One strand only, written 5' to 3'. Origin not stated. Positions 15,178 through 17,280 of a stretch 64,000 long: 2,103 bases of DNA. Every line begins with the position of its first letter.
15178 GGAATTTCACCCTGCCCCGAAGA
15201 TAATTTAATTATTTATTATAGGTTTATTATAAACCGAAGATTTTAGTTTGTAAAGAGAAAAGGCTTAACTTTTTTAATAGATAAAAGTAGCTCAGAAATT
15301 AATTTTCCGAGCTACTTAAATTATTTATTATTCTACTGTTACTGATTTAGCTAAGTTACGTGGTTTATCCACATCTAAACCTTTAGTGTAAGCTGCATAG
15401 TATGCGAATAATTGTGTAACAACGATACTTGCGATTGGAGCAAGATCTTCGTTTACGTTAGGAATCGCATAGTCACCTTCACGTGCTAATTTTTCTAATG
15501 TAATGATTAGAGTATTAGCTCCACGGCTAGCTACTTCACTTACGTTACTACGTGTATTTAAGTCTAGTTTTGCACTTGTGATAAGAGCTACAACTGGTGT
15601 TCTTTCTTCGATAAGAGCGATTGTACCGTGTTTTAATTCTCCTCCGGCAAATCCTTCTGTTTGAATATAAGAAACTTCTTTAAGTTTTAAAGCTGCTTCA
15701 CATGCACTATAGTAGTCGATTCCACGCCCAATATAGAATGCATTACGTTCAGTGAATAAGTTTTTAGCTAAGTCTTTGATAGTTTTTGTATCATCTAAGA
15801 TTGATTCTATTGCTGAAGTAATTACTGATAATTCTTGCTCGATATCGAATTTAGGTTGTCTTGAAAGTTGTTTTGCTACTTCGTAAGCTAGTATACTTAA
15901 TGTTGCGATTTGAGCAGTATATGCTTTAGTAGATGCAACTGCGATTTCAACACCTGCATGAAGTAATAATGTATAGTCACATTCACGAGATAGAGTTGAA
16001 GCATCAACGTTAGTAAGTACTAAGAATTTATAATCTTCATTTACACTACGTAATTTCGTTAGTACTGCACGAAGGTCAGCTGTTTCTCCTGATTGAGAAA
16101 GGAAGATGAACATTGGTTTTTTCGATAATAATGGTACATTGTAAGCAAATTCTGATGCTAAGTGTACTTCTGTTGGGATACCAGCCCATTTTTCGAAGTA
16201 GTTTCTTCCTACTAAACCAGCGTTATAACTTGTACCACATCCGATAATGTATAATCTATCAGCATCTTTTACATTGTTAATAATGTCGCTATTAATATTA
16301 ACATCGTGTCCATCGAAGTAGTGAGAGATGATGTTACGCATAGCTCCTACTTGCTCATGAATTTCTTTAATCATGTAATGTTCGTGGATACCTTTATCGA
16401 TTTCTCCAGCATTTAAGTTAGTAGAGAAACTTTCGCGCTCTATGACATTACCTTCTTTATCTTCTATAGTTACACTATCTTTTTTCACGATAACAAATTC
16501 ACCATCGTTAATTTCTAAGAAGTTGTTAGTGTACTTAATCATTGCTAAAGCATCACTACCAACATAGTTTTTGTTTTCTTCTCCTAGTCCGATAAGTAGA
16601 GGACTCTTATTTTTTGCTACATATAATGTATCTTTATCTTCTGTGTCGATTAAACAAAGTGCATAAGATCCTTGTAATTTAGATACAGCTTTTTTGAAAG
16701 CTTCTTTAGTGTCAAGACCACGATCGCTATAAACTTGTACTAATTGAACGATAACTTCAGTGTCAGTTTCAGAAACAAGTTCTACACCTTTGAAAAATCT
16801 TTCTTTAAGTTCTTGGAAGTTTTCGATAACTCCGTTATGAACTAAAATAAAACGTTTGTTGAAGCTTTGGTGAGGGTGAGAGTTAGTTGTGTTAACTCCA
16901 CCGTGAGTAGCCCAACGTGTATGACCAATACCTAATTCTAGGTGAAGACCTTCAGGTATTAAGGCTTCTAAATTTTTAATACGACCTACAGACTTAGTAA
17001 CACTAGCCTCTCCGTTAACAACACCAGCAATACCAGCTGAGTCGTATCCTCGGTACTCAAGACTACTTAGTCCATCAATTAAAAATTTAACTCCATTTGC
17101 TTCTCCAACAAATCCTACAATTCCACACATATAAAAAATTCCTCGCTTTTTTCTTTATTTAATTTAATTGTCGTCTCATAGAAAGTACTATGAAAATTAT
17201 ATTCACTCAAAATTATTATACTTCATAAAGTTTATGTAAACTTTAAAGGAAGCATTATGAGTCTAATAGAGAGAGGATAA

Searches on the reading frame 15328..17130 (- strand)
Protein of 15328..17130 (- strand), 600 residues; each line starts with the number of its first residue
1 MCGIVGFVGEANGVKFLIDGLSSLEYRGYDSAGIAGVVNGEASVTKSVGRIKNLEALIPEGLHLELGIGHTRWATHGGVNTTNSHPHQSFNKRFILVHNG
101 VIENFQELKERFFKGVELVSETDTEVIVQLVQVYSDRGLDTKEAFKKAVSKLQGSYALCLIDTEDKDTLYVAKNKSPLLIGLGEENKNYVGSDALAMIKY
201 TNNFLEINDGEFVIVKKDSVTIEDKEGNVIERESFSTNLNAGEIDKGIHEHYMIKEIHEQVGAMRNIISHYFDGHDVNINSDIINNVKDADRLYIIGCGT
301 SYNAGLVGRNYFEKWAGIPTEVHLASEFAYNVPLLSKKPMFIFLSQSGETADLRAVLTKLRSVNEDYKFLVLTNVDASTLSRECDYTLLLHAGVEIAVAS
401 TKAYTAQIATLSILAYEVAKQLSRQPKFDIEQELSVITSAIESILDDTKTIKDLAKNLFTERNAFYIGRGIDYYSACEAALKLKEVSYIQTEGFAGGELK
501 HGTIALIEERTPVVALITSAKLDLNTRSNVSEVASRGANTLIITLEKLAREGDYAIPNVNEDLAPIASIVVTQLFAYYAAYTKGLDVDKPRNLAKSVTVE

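Call 9: find_encoding_contigs(protein=window:15328-17130:-, flank=3000, max_places=10)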
Protein window:15328-17130:- (600 aa): 21 contigs read that carry it; 9 places shown.
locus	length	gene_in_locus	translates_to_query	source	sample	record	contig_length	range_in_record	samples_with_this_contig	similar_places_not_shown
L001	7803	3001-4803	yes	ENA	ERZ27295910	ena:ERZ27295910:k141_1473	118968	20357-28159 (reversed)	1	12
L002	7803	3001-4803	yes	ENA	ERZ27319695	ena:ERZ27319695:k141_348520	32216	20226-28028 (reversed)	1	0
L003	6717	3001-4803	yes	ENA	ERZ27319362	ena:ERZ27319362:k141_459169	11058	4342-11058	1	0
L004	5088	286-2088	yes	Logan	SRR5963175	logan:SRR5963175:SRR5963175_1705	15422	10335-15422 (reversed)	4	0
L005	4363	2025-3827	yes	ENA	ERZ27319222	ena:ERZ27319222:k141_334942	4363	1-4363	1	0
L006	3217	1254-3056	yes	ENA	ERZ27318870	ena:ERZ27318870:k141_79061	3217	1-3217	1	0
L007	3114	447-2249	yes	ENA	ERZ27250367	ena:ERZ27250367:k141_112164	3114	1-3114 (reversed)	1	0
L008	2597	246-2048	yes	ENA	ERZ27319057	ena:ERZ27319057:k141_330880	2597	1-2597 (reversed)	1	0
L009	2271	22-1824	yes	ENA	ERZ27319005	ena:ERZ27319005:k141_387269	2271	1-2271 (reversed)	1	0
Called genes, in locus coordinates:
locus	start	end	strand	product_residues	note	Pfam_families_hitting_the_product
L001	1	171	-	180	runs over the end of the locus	-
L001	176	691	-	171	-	PF11193:DUF2812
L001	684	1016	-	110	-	PF03551:PadR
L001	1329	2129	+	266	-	PF20316:DUF6612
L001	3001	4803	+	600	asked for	PF13230:GATase_4 (weak), PF13522:GATase_6, PF13537:GATase_7, PF01380:SIS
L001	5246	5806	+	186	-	PF12822:ECF_trnsprt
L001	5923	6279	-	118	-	PF07006:DUF1310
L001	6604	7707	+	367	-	PF00762:Ferrochelatase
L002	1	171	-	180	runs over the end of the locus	-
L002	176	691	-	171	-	PF11193:DUF2812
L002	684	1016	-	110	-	PF03551:PadR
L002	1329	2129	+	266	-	PF20316:DUF6612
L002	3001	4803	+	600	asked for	PF13230:GATase_4 (weak), PF13522:GATase_6, PF13537:GATase_7, PF01380:SIS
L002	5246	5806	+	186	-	PF12822:ECF_trnsprt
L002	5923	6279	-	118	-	PF07006:DUF1310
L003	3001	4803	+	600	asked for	PF13230:GATase_4 (weak), PF13522:GATase_6, PF13537:GATase_7, PF01380:SIS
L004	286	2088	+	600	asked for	PF13230:GATase_4 (weak), PF13522:GATase_6, PF13537:GATase_7, PF01380:SIS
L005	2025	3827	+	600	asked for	PF13230:GATase_4 (weak), PF13522:GATase_6, PF13537:GATase_7, PF01380:SIS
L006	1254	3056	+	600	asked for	PF13230:GATase_4 (weak), PF13522:GATase_6, PF13537:GATase_7, PF01380:SIS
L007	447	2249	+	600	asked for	PF13230:GATase_4 (weak), PF13522:GATase_6, PF13537:GATase_7, PF01380:SIS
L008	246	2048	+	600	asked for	PF13230:GATase_4 (weak), PF13522:GATase_6, PF13537:GATase_7, PF01380:SIS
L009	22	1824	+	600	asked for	PF13230:GATase_4 (weak), PF13522:GATase_6, PF13537:GATase_7, PF01380:SIS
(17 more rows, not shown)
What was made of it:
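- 15328..17130 (-): glmS coding sequence (600 aa). Pfam GATase and SIS domains (call 9).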

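Call 16: find_homologous_proteins(query=window:15328-17130:-, max_evalue=1e-100)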
Query window:15328-17130:- (600 aa): 8000 proteins with E <= 1e-100 among 8000 candidates; the best 120 are listed.
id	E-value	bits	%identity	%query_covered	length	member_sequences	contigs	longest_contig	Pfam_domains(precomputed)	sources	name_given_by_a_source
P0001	0.0e+0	1294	97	100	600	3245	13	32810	PF13230.12,PF01380.28,PF13522.12,PF13537.12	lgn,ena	-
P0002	0.0e+0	1223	92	100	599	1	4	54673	PF13230.12,PF01380.28,PF13522.12,PF13537.12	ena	-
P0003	0.0e+0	1221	92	100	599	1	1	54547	PF13230.12,PF01380.28,PF13522.12,PF13537.12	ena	-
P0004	0.0e+0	1207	91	100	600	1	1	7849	PF13230.12,PF01380.28,PF13522.12,PF13537.12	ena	-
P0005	0.0e+0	1204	90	100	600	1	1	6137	PF13230.12,PF01380.28,PF13522.12,PF13537.12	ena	-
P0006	0.0e+0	1200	90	100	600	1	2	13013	PF13230.12,PF01380.28,PF13522.12,PF13537.12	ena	-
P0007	0.0e+0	1177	88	100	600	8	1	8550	PF13230.12,PF01380.28,PF13522.12,PF13537.12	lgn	-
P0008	0.0e+0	1170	88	100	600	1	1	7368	PF13230.12,PF01380.28,PF13522.12,PF13537.12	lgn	-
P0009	0.0e+0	1161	90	100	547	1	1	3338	PF01380.28,PF13522.12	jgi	-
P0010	0.0e+0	1152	86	100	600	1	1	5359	PF13230.12,PF01380.28,PF13522.12,PF13537.12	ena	-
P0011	0.0e+0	1103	83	100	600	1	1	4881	PF01380.28,PF13522.12,PF13537.12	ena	-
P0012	0.0e+0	1100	83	100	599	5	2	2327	PF13230.12,PF01380.28,PF13522.12,PF13537.12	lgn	-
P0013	0.0e+0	1095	82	100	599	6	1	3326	PF13230.12,PF01380.28,PF13522.12,PF13537.12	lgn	-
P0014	0.0e+0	1067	81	100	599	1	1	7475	PF01380.28,PF13522.12,PF13537.12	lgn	-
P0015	0.0e+0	1065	81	100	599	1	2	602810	PF01380.28,PF13522.12,PF13537.12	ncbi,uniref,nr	ncbi:glutamine--fructose-6-phosphate transaminase (isomerizing) [Gemelliphila palaticanis]|uniref:Gl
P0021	0.0e+0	1055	79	100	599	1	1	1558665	PF01380.28,PF13522.12,PF13537.12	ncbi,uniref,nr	ncbi:glutamine--fructose-6-phosphate transaminase (isomerizing) [Gemella sp. zg-570]|uniref:glutamin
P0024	0.0e+0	1033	78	100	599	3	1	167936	PF01380.28,PF13522.12,PF13537.12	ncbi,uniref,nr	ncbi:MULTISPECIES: glutamine--fructose-6-phosphate transaminase (isomerizing) [unclassified Gemella]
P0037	2.7e-289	979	75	100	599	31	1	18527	PF01380.28,PF13522.12,PF13537.12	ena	-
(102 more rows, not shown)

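Call 17: find_encoding_contigs(protein=P0001, flank=1500, max_places=8)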
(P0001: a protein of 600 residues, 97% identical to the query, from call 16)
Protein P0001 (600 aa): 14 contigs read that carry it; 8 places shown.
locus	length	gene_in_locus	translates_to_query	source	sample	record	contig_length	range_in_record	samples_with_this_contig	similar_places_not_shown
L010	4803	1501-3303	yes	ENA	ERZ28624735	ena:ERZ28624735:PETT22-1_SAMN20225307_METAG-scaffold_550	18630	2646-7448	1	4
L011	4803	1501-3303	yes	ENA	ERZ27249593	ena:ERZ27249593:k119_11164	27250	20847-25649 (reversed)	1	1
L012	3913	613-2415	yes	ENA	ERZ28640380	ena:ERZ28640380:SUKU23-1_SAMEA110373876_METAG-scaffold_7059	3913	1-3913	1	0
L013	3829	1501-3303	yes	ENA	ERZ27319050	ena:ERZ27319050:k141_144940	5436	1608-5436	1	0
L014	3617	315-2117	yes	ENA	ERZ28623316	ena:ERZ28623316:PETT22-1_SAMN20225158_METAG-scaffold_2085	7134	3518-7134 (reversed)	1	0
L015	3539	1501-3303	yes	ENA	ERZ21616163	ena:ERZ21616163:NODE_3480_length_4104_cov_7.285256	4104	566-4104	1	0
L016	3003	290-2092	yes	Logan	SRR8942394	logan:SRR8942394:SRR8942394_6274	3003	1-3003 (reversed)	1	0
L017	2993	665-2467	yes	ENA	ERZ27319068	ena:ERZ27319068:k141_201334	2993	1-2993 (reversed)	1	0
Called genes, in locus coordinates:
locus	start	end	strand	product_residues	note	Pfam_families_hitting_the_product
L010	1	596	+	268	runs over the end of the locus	PF20316:DUF6612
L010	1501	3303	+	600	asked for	PF13230:GATase_4 (weak), PF13522:GATase_6, PF13537:GATase_7, PF01380:SIS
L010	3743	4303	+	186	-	PF12822:ECF_trnsprt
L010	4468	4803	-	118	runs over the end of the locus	PF07006:DUF1310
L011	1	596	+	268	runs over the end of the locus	PF20316:DUF6612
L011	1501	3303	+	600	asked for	PF13230:GATase_4 (weak), PF13522:GATase_6, PF13537:GATase_7, PF01380:SIS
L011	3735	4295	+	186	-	PF12822:ECF_trnsprt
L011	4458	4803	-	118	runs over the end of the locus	PF07006:DUF1310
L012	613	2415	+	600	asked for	PF13230:GATase_4 (weak), PF13522:GATase_6, PF13537:GATase_7, PF01380:SIS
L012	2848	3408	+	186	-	PF12822:ECF_trnsprt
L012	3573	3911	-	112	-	?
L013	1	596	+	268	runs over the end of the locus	PF20316:DUF6612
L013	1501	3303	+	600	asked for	PF13230:GATase_4 (weak), PF13522:GATase_6, PF13537:GATase_7, PF01380:SIS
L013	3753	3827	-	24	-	?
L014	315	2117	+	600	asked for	PF13230:GATase_4 (weak), PF13522:GATase_6, PF13537:GATase_7, PF01380:SIS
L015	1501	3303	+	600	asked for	PF13230:GATase_4 (weak), PF13522:GATase_6, PF13537:GATase_7, PF01380:SIS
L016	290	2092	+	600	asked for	PF13230:GATase_4 (weak), PF13522:GATase_6, PF13537:GATase_7, PF01380:SIS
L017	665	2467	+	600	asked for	PF13230:GATase_4 (weak), PF13522:GATase_6, PF13537:GATase_7, PF01380:SIS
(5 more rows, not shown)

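Call 18: find_encoding_contigs(protein=P0002, flank=1500, max_places=4)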
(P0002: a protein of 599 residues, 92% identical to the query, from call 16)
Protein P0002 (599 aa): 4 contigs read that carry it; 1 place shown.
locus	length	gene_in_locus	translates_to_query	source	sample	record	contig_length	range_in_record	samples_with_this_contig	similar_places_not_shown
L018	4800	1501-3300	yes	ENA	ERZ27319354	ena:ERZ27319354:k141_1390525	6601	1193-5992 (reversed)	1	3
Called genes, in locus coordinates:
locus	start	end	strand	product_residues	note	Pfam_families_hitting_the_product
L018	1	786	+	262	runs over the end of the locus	PF20316:DUF6612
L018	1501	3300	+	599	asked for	PF13230:GATase_4 (weak), PF13522:GATase_6, PF13537:GATase_7, PF01380:SIS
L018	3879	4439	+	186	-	PF12822:ECF_trnsprt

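Call 19: find_encoding_contigs(protein=P0004, flank=1500, max_places=4)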
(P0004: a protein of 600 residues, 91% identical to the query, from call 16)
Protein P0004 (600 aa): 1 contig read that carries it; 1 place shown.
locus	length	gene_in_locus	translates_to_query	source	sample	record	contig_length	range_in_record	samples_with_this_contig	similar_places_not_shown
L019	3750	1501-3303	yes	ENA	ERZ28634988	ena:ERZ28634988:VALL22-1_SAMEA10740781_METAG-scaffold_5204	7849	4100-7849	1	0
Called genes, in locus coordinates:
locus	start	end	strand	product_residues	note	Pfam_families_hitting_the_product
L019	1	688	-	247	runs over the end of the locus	-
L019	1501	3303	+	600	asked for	PF13230:GATase_4 (weak), PF13522:GATase_6, PF13537:GATase_7, PF01380:SIS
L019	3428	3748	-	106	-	?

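Call 23: find_encoding_contigs(protein=P0006, flank=1500, max_places=3)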
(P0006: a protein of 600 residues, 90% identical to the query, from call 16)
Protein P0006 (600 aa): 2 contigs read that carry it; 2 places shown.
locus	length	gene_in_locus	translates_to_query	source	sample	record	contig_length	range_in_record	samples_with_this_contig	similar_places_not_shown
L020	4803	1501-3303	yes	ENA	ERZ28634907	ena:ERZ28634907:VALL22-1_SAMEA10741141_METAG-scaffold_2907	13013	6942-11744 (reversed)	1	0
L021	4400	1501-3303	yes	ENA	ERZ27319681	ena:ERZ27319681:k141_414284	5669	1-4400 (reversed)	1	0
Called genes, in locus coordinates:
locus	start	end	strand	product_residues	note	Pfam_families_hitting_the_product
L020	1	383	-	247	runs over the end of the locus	-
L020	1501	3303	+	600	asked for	PF13230:GATase_4 (weak), PF13522:GATase_6, PF13537:GATase_7, PF01380:SIS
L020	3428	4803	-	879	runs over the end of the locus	PF17966:Muc_B2 (weak), PF18655:SHIRT, PF07202:Tcp10_C (faint), PF18655:SHIRT, PF18938:aRib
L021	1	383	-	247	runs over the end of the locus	-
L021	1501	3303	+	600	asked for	PF13230:GATase_4 (weak), PF13522:GATase_6, PF13537:GATase_7, PF01380:SIS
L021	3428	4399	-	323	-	?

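Call 24: find_encoding_contigs(protein=P0007, flank=1500, max_places=3)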
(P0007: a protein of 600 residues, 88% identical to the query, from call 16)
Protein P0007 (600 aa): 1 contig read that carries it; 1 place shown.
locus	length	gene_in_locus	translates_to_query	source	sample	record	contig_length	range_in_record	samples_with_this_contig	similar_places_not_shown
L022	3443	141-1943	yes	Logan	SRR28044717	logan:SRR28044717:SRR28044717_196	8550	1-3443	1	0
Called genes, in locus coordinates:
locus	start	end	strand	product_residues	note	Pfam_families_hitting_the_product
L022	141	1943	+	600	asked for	PF13230:GATase_4 (faint), PF13522:GATase_6, PF13537:GATase_7, PF01380:SIS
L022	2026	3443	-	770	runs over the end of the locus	PF05737:Collagen_bind, PF17802:SpaA, PF05738:Cna_B, PF17802:SpaA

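Call 25: find_encoding_contigs(protein=P0010, flank=1500, max_places=3)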
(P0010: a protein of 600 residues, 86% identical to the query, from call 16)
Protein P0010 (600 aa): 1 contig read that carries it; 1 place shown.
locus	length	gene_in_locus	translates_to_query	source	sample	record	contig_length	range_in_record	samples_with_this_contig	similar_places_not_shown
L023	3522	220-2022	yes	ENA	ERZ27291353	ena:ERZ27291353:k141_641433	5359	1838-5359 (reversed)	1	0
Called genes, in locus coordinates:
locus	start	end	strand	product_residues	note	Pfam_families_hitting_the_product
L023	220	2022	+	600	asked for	PF13230:GATase_4 (weak), PF13522:GATase_6, PF13537:GATase_7, PF01380:SIS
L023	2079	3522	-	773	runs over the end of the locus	PF00005:ABC_tran, PF02463:SMC_N (weak), PF13304:AAA_21 (faint), PF02687:FtsX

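Call 26: find_encoding_contigs(protein=P0015, flank=1500, max_places=3)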
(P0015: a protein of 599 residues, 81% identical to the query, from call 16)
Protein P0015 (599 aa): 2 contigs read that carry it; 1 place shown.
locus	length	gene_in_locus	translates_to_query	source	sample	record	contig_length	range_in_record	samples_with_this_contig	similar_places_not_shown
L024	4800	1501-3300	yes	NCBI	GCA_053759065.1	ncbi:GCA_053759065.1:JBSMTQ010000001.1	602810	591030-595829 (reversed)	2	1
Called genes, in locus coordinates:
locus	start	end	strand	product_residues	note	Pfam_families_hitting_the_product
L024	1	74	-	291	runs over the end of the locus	PF02588:YitT_membrane, PF10035:DUF2179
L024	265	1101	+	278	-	PF20316:DUF6612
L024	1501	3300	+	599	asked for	PF13522:GATase_6, PF13537:GATase_7, PF01380:SIS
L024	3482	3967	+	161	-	PF00583:Acetyltransf_1, PF13673:Acetyltransf_10 (weak), PF13508:Acetyltransf_7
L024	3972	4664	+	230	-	PF01863:YgjP-like, PF10263:SprT-like (weak)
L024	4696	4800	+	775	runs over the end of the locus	PF00005:ABC_tran, PF13304:AAA_21 (faint), PF02687:FtsX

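Call 43: find_encoding_contigs(protein=P0021, flank=1200, max_places=2)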
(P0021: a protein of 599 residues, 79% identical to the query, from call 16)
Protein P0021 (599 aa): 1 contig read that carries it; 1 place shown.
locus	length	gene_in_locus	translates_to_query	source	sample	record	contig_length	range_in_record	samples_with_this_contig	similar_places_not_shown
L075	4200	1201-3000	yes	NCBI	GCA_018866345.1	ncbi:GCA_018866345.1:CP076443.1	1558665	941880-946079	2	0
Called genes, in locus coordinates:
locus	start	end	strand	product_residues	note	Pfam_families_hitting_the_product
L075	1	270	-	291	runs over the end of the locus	PF02588:YitT_membrane, PF10035:DUF2179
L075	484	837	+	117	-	PF20316:DUF6612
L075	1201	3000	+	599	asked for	PF13522:GATase_6, PF13537:GATase_7, PF01380:SIS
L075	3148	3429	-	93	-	-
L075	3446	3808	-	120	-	PF06993:DUF1304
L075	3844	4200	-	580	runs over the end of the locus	PF00664:ABC_membrane, PF00005:ABC_tran, PF02463:SMC_N (faint)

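Call 44: find_encoding_contigs(protein=P0024, flank=1200, max_places=2)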
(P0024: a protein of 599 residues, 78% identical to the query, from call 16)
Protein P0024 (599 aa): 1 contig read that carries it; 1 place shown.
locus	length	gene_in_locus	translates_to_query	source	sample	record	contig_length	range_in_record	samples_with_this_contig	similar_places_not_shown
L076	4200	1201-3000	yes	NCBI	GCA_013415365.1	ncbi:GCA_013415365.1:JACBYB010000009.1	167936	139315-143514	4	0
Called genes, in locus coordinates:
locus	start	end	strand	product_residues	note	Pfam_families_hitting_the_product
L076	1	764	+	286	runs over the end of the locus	PF20316:DUF6612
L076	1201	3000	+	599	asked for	PF13522:GATase_6, PF13537:GATase_7, PF01380:SIS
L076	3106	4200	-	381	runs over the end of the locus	PF01232:Mannitol_dh, PF08125:Mannitol_dh_C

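Call 45: find_encoding_contigs(protein=P0037, flank=1200, max_places=2)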
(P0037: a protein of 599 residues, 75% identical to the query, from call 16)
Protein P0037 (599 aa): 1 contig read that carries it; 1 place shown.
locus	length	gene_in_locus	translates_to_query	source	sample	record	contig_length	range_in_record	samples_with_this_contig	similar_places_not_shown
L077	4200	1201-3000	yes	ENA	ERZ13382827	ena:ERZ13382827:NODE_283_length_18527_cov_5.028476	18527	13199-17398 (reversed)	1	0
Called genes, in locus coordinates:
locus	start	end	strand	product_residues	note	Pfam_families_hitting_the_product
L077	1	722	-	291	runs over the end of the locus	PF02588:YitT_membrane, PF19700:DUF6198 (faint), PF10035:DUF2179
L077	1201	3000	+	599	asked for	PF13522:GATase_6, PF13537:GATase_7, PF01380:SIS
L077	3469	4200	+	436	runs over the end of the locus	PF04143:Sulf_transp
